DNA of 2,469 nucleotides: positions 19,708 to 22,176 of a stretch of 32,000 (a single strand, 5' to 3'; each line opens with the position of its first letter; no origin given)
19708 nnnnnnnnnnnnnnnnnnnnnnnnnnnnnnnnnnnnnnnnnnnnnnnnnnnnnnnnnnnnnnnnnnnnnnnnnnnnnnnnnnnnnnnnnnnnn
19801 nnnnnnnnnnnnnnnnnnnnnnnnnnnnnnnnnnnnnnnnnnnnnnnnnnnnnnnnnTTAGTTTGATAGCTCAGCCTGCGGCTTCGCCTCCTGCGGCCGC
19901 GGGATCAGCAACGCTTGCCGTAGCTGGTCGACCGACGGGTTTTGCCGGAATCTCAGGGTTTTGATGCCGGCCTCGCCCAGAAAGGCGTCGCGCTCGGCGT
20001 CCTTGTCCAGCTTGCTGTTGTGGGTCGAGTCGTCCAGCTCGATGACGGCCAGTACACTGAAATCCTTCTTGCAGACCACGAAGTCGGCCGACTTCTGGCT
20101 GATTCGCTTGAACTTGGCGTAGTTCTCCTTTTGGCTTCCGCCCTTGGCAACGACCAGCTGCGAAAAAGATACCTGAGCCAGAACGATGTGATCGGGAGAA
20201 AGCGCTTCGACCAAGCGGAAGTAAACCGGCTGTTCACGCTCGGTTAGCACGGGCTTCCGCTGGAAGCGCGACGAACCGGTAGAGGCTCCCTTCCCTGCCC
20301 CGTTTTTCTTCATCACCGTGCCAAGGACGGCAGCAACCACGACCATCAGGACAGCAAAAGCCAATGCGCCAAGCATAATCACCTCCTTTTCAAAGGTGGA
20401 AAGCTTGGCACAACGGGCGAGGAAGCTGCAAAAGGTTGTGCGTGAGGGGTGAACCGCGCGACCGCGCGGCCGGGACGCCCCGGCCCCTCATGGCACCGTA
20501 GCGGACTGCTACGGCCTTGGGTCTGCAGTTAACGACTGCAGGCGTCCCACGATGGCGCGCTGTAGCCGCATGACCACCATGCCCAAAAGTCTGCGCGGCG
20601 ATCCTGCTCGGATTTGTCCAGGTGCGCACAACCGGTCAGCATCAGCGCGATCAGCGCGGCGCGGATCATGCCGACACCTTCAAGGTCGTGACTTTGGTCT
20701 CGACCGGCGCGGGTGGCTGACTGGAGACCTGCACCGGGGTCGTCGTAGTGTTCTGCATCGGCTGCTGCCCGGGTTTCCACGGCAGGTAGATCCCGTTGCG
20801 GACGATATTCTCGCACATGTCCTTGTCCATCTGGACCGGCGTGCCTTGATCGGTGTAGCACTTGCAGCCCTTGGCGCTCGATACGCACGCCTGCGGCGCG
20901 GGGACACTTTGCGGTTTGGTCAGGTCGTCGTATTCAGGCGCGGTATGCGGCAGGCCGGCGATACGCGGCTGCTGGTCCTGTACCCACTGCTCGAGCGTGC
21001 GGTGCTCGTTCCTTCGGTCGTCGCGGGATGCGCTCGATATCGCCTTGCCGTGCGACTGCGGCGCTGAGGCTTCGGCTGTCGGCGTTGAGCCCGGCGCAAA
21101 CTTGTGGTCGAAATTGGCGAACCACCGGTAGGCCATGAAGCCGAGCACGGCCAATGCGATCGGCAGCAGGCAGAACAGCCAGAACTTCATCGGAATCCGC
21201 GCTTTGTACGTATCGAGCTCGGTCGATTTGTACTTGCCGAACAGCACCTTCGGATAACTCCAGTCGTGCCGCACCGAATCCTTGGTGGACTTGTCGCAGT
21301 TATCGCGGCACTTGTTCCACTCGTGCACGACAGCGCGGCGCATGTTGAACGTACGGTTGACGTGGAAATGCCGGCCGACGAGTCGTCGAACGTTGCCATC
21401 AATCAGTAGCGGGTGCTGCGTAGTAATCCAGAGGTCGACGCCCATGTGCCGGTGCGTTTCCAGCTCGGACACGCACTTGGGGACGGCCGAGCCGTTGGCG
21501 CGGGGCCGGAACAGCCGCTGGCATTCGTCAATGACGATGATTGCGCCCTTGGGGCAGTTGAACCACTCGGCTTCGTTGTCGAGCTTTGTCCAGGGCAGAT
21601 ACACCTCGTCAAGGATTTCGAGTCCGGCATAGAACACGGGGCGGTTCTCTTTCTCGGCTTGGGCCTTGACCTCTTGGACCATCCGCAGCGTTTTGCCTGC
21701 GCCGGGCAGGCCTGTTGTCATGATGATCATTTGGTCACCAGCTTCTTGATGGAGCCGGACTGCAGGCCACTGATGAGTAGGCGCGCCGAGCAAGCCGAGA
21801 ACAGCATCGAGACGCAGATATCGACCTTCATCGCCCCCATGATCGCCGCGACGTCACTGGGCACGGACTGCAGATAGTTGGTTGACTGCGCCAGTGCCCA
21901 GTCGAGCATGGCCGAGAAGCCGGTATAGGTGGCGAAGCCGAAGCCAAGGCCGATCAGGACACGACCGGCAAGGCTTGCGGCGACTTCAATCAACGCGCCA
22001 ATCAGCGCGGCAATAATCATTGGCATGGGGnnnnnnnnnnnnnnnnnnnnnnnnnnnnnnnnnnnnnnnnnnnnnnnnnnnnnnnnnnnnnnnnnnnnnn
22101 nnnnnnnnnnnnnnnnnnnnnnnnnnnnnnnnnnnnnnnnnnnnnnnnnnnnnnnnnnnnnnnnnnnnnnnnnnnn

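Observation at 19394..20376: Convergent two-gene cargo cassette: small HTH/DUF3653-like protein plus membrane-anchored PD-(D/E)xK (DUF2726-like) nuclease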

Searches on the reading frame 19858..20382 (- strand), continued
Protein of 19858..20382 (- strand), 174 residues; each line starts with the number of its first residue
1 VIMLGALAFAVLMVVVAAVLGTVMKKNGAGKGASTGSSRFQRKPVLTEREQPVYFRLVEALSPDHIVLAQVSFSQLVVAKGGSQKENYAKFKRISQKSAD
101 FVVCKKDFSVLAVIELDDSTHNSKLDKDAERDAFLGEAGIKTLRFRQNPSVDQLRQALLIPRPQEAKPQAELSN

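Call 47: get_annotated_region(hit=H6, flank=12000)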
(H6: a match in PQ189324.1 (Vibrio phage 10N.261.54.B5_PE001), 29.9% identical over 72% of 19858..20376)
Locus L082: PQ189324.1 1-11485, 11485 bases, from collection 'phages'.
description: Vibrio phage 10N.261.54.B5_PE001, complete genome.
organism: Vibrio phage 10N.261.54.B5_PE001 (NCBI taxid 3385304)
taxonomy: Viruses; Monodnaviria; Loebvirae; Hofneiviricota; Faserviricetes; Tubulavirales
host: Vibrio cyclitrophicus 10N.261.54.B5; source: seawater; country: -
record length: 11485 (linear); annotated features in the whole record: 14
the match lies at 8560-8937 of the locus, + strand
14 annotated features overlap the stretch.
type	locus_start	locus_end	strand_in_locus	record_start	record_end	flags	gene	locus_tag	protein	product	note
CDS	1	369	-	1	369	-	-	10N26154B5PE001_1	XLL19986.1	hypothetical protein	-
CDS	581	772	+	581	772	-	-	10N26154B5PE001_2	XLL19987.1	hypothetical protein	-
CDS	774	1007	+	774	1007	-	-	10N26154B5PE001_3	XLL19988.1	hypothetical protein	-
CDS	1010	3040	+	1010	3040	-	-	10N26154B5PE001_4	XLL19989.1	hypothetical protein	VPA_BPP2_Replication_gene_A_protein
CDS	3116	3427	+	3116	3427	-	-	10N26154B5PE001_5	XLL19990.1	hypothetical protein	-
CDS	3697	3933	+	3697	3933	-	-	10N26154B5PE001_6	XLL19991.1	hypothetical protein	CAPSD_BPIF1_Capsid_protein_G8P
CDS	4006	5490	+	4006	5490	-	-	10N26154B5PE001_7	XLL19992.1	hypothetical protein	-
CDS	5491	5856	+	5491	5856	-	-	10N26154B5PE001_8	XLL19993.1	hypothetical protein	G6P_BPIF1_Head_virion_protein_G6P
CDS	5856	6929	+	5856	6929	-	-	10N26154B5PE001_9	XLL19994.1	hypothetical protein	G1P_BPFD_Gene_1_protein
CDS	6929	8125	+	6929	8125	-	-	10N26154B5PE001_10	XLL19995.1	hypothetical protein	G4P_BPIF1_Virion_export_protein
CDS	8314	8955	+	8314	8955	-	-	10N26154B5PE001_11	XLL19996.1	hypothetical protein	Protein_of_unknown_function_(DUF2726)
CDS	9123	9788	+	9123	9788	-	-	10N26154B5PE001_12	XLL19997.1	hypothetical protein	PD-T7-4__PD-T7-4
CDS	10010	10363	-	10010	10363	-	-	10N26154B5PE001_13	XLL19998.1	hypothetical protein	putative_transcription_regulator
CDS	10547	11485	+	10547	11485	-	-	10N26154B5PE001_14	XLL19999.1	hypothetical protein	T629_SHISO_Transposase_for_insertion_sequence_eleme nt_IS629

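Call 57: search_protein_families(library=pfam, alignment_id=A5, max_evalue=0.00001)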
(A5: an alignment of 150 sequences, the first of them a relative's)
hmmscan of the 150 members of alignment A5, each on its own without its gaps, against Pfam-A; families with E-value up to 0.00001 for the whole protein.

A. member 1, L001:7708-8979:+ (424 aa): 2 families
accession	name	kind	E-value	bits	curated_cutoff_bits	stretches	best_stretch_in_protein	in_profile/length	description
PF07690.21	MFS_1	-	2e-45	155.7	33.4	2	46-267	1-226/347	Major Facilitator Superfamily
PF00083.30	Sugar_tr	-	5.7e-07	29.2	22.3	0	79-222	49-197/452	Sugar (and other) transporter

B. families by the number of members that match (of 150 scanned): 156 families (the first 25 are shown)
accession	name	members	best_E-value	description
PF02486.25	Rep_trans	4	5.4e-28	Replication initiation factor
PF01406.26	tRNA-synt_1e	3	1.7e-137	tRNA synthetases class I (C) catalytic domain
PF00117.34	GATase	3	2.2e-53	Glutamine amidotransferase class-I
PF00589.27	Phage_integrase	3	1e-40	Phage integrase family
PF01842.31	ACT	3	1.1e-18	ACT domain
PF09190.17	DALR_2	3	1.2e-15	DALR domain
PF09334.17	tRNA-synt_1g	3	6.9e-14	tRNA synthetases class I (M)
PF05144.20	Phage_CRI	3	1.5e-13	Replication-associated protein G2P N-terminal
PF01921.24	tRNA-synt_1f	3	8.4e-09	tRNA synthetases class I (K)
PF00133.28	tRNA-synt_1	3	3.8e-07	tRNA synthetases class I (I, L, M and V)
PF04960.20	Glutaminase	2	1.3e-103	Glutaminase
PF00155.27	Aminotran_1_2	2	5.1e-79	Aminotransferase class I and II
PF07722.19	Peptidase_C26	2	6.7e-69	Peptidase C26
PF13561.12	adh_short_C2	2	5.5e-67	Enoyl-(Acyl carrier protein) reductase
PF00005.33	ABC_tran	2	3e-65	ABC transporter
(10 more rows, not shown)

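Call 69: find_related_loci(query=A2, collection=viral_contigs, flank=10000)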
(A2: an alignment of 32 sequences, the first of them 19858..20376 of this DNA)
Query A2 (172 aa) in viral_contigs; peptide patterns used: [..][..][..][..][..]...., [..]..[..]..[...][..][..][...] (x = any residue, [..] = any of these).
117 stretches matched a pattern; 66 encode a relative of the query (tblastn E <= 1e-3); 65 distinct loci.
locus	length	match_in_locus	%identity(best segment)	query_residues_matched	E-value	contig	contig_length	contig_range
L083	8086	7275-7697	41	5-153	6e-34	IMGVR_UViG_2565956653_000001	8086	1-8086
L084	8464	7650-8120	39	5-166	9e-33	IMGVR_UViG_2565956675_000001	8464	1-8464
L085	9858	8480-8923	42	2-158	2e-32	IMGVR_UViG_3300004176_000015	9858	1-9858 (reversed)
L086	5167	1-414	41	10-157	4e-31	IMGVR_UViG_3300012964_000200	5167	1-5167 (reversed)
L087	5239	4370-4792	43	1-153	3e-31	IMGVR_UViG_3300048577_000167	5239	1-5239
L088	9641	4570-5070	40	2-165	2e-30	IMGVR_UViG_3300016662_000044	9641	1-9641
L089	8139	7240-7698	40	2-162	3e-29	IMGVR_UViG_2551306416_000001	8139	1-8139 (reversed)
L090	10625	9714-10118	41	5-154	4e-29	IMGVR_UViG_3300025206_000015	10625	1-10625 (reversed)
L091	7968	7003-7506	37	3-169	8e-29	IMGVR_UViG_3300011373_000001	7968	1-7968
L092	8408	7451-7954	37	3-169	8e-29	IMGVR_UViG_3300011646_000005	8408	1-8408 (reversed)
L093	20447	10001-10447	41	2-152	3e-28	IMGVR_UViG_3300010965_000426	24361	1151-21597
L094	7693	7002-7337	48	41-159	2e-28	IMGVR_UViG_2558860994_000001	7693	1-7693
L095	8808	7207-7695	35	7-166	5e-28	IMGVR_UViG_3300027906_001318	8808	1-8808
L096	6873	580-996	43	4-152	1e-27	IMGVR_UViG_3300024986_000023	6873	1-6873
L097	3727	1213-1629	43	4-152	1e-27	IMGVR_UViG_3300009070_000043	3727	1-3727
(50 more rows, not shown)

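Call 83: search_protein_families(library=padloc, alignment_id=A5, max_evalue=0.00001)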
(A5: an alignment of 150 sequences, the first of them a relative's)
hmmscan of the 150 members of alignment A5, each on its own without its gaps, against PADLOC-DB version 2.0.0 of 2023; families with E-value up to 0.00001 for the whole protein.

A. member 1, L001:7708-8979:+ (424 aa): 0 families

B. families by the number of members that match (of 150 scanned): 151 families (the first 25 are shown)
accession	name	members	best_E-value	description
PDLC04140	mad8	4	6.9e-20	mads_8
PDLC04135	mad3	2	7.5e-50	mads_3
PDLC02980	AriA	2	4.8e-12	-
PDLC04134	mad2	2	2.2e-10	mads_2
PDLC02335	AbiLi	2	3.2e-07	AbiLi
PDLC00788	Cyclase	1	3.9e-127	oligonucleotide-cyclase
PDLC00801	Cyclase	1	1.7e-59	oligonucleotide-cyclase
PDLC00337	PtuB1|PtuB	1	1.9e-49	Unknown function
PDLC00794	Cyclase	1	1.8e-45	oligonucleotide-cyclase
PDLC04042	PD-T4-6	1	2.6e-45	-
PDLC03963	SoFic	1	1.5e-43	-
PDLC04053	PD-T4-6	1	6.4e-41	-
PDLC04043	PD-T4-6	1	8.3e-39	-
PDLC04138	mad6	1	1.9e-38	mads_6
PDLC04054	PD-T4-6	1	8.6e-36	-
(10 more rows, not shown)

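Call 86: search_protein_families(library=pfam, proteins=[L046:7853-9781:+, L046:10878-11390:+, L046:10455-10772:-, L051:8987-9901:+, L051:10451-11050:-, L051:11329-12174:-, L033:8185-8706:+, L033:9835-10209:-], max_evalue=0.001)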
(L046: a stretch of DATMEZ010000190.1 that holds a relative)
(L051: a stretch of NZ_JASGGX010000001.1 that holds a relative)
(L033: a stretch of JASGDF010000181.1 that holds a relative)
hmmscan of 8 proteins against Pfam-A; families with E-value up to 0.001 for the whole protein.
L046:7853-9781:+ (643 aa): 3 families
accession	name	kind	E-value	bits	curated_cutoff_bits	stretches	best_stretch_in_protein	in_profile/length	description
PF07676.18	PD40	-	1.4e-46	156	20.9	4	251-287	4-37/38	WD40-like Beta Propeller Repeat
PF00930.27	DPPIV_N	-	8.5e-13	48.2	22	0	229-275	16-62/354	Dipeptidyl peptidase IV (DPP IV) N-terminal region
PF25174.1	Beta-prop_THOC3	-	1.3e-10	41.2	305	0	227-330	62-147/272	THOC3 beta-propeller domain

L046:10878-11390:+ (170 aa): 1 family
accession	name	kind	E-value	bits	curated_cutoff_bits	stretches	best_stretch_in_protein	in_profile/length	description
PF12375.13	DUF3653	-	6e-08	33.2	22.4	1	78-119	6-47/66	Phage protein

L046:10455-10772:- (105 aa): 1 family
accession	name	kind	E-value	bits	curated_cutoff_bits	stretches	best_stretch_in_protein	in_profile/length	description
PF12375.13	DUF3653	-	0.00015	22.3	22.4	1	55-97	8-53/66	Phage protein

L051:8987-9901:+ (305 aa): 0 families

L051:10451-11050:- (199 aa): 0 families

L051:11329-12174:- (281 aa): 1 family
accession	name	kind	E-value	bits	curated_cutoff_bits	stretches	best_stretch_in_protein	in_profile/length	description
PF00528.27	BPD_transp_1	-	9.7e-31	107.3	26.4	1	98-267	1-182/184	Binding-protein-dependent transport system inner membrane component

L033:8185-8706:+ (174 aa): 1 family
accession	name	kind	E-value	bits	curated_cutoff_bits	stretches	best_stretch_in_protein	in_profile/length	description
PF13511.11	DUF4124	-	1.3e-06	29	22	1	42-85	1-45/56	Domain of unknown function (DUF4124)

L033:9835-10209:- (124 aa): 0 families

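Call 91: search_dna_similar(query=window:19858-20376:-, collection=plasmids, mode=protein, max_evalue=0.00001, max_rows=15)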
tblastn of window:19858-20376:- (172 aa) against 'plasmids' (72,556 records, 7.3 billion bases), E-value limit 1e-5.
Records with a match: 213; places in all: 215; records where one place covers at least 80% of the query: 6.
Best place of each record, by identity: <60% 213.
By first word of the organism name: Acinetobacter 73; Escherichia 50; Vibrio 19; Pseudomonas 16; Burkholderia 5; Cupriavidus 5; Variovorax 4; Sphingobium 4; Caballeronia 3; Polymorphobacter 3; and 22 more.
By predicted mobility (MOB-suite, as given by PLSDB): conjugative 85; mobilizable 75; non-mobilizable 53.
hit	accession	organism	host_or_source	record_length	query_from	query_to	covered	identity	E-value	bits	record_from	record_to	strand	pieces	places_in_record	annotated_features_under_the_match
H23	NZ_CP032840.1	Aeromonas veronii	Homo sapiens,feces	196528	38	169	77%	41.5%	2e-19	91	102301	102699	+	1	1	DUF2726 domain-containing protein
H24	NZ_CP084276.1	Caballeronia grimmiae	Leptoglossus zonatus,Cell culture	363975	20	168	87%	35.8%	2e-16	82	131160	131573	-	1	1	DUF2726 domain-containing protein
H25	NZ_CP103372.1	Massilia sp. H6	Whole genome of bacteria,soil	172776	30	154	73%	41.7%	3e-19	91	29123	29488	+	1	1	hypothetical protein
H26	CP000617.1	Burkholderia vietnamiensis G4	-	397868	20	156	80%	35.9%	3e-19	91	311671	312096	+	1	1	hypothetical protein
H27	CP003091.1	Burkholderia sp. YI23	-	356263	20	156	80%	35.9%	3e-19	91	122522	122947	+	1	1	hypothetical protein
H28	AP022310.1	Burkholderia sp. SFA1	-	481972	20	156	80%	35.9%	3e-19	91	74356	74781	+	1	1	hypothetical protein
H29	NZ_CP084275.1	Caballeronia grimmiae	Leptoglossus zonatus,Cell culture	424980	20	156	80%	35.2%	1e-18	89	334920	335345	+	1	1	DUF2726 domain-containing protein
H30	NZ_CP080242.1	Polymorphobacter sp. PAMC 29334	Megaspora,lichen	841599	36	162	74%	37.6%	2e-12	71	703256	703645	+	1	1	DUF2726 domain-containing protein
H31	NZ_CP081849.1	Polymorphobacter megasporae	Megaspora,lichen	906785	36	162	74%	37.6%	4e-12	70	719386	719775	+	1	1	DUF2726 domain-containing protein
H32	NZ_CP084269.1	Caballeronia sp. Lep1P3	Leptoglossus zonatus,Cell culture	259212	37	168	77%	36.0%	1e-15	80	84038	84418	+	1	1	DUF2726 domain-containing protein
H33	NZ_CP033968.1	Cupriavidus pauculus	Homo sapiens,clinical isolate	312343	30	156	74%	37.2%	4e-19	90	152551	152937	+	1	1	DUF2726 domain-containing protein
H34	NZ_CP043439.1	Cupriavidus campinensis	cell culture,soil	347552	30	156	74%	37.2%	4e-19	90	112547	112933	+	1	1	DUF2726 domain-containing protein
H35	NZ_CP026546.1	Cupriavidus metallidurans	single cell,soil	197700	30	156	74%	37.2%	5e-19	90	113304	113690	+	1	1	DUF2726 domain-containing protein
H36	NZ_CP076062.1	Cupriavidus sp. EM10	Pure-cultured cell,sewage water sludge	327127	30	156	74%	37.2%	5e-19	90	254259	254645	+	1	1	DUF2726 domain-containing protein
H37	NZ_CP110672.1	Vibrio alginolyticus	-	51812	25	166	83%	32.7%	2e-7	57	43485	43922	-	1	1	DUF2726 domain-containing protein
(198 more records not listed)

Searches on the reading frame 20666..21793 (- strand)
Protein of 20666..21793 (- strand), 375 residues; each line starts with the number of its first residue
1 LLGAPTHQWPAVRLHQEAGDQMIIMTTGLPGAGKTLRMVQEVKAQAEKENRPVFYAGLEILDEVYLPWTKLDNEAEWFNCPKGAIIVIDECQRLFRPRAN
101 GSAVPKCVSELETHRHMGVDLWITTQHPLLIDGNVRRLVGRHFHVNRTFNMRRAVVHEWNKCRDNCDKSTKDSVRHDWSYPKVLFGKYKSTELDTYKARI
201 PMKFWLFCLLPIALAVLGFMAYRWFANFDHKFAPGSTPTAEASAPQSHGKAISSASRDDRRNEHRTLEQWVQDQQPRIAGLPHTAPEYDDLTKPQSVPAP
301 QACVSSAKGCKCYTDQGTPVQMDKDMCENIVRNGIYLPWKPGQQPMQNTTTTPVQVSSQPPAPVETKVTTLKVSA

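Call 3: search_protein_families(library=pfam, proteins=[window:20666-21793:-], max_evalue=0.1)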
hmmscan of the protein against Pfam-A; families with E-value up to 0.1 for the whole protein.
window:20666-21793:- (375 aa): 5 families
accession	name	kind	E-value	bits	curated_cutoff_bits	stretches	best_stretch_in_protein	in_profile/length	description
PF05707.18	Zot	-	1.1e-19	71.1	20.3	1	22-191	1-193/197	Zonular occludens toxin (Zot)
PF13401.12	AAA_22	-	0.041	14.6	27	0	20-54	4-37/130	AAA domain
PF13173.12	AAA_14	-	0.054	13.9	27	1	22-142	3-115/129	AAA domain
PF13604.12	AAA_30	-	0.058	13.6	27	0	8-56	6-52/191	AAA domain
PF20173.3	ZnF_RZ-type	-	0.069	13.2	27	0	73-92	7-26/54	RZ type zinc finger domain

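Call 4: search_protein_families(library=phrogs, proteins=[window:20666-21793:-], max_evalue=0.01)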
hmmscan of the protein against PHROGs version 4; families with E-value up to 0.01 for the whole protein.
window:20666-21793:- (375 aa): 5 families
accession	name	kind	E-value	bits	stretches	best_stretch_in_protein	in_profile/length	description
phrog_197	-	moron, auxiliary metabolic gene and host takeover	3.4e-76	258.6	1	20-363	25-387/486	Zot-like toxin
phrog_1041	-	moron, auxiliary metabolic gene and host takeover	5.1e-35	122.7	1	22-269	1-293/420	CTXphi Zot-like toxin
phrog_11271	-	head and packaging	2.4e-08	35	1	76-137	79-141/145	head morphogenesis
phrog_20922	-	head and packaging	0.006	16.5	0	71-163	67-158/318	head morphogenesis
phrog_27830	-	unknown function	0.0093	17.3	0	308-340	37-70/139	-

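Call 84: search_dna_similar(query=window:20666-21793:-, collection=phages, mode=protein, max_evalue=1e-10, max_rows=12)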
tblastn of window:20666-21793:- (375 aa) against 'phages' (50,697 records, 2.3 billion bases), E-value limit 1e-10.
Records with a match: 92; places in all: 92; records where one place covers at least 80% of the query: 80.
Best place of each record, by identity: <60% 92.
By first word of the organism name: Ralstonia 36; Inovirus 15; Dulem 10; Xanthomonas 8; Pseudomonas 8; Stenotrophomonas 6; Phage 3; Inoviridae 2; Aeromonas 1; Vibrio 1; and 2 more.
By host as written in the record: Ralstonia solanacearum 28; Homo sapiens 15; - 9; Varecia variegata 8; Pseudomonas aeruginosa 7; Ralstonia pickettii 2; Varecia rubra 2; Stenotrophomonas maltophilia str. Khak84 2; and 15 more.
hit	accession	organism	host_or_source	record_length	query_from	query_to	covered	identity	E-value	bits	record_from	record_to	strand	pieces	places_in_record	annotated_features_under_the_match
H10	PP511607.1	Dulem virus 50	Varecia variegata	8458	22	348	87%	38.9%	1e-57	208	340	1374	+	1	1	ZOT protein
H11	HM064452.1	Ralstonia phage PE226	Ralstonia solanacearum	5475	19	336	85%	38.6%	1e-62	222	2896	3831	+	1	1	putative phage assembly protein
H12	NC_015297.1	Ralstonia phage PE226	Ralstonia solanacearum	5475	19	336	85%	38.6%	1e-62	222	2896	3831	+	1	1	putative phage assembly protein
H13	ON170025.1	Ralstonia phage YO006_3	Ralstonia solanacearum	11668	19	336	85%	38.6%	1e-62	222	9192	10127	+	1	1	record has no annotation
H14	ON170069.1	Ralstonia phage YO029_2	Ralstonia solanacearum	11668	19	336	85%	38.6%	1e-62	222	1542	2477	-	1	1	record has no annotation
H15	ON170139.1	Ralstonia phage YO084_3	Ralstonia solanacearum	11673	19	336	85%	38.6%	1e-62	222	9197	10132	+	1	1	record has no annotation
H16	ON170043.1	Ralstonia phage YO015_3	Ralstonia solanacearum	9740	22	344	86%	37.3%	2e-55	201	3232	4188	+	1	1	record has no annotation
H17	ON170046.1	Ralstonia phage YO016_1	Ralstonia solanacearum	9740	22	344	86%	37.3%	2e-55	201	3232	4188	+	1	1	record has no annotation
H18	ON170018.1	Ralstonia phage YO001_4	Ralstonia solanacearum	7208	22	344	86%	37.0%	2e-62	221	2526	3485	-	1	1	record has no annotation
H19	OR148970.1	Inovirus D_HF3_12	Homo sapiens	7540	22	341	85%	37.3%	1e-57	208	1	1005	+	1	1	zonular occludens toxin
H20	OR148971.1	Inovirus D_HF4_80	Homo sapiens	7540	22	341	85%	37.3%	1e-57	208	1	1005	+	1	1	zonular occludens toxin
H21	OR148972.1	Inovirus D_HF5_75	Homo sapiens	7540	22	341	85%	37.3%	1e-57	208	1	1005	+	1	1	zonular occludens toxin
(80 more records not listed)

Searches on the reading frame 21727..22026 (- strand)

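Call 3: search_protein_families(library=pfam, proteins=[window:21727-22026:-], max_evalue=0.1)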
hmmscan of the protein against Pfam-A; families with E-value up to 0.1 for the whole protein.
window:21727-22026:- (99 aa): 1 family
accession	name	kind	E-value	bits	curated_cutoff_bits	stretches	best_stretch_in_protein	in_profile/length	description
PF10734.14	DUF2523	-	5.5e-16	59.3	22.1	1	8-85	1-78/80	Protein of unknown function (DUF2523)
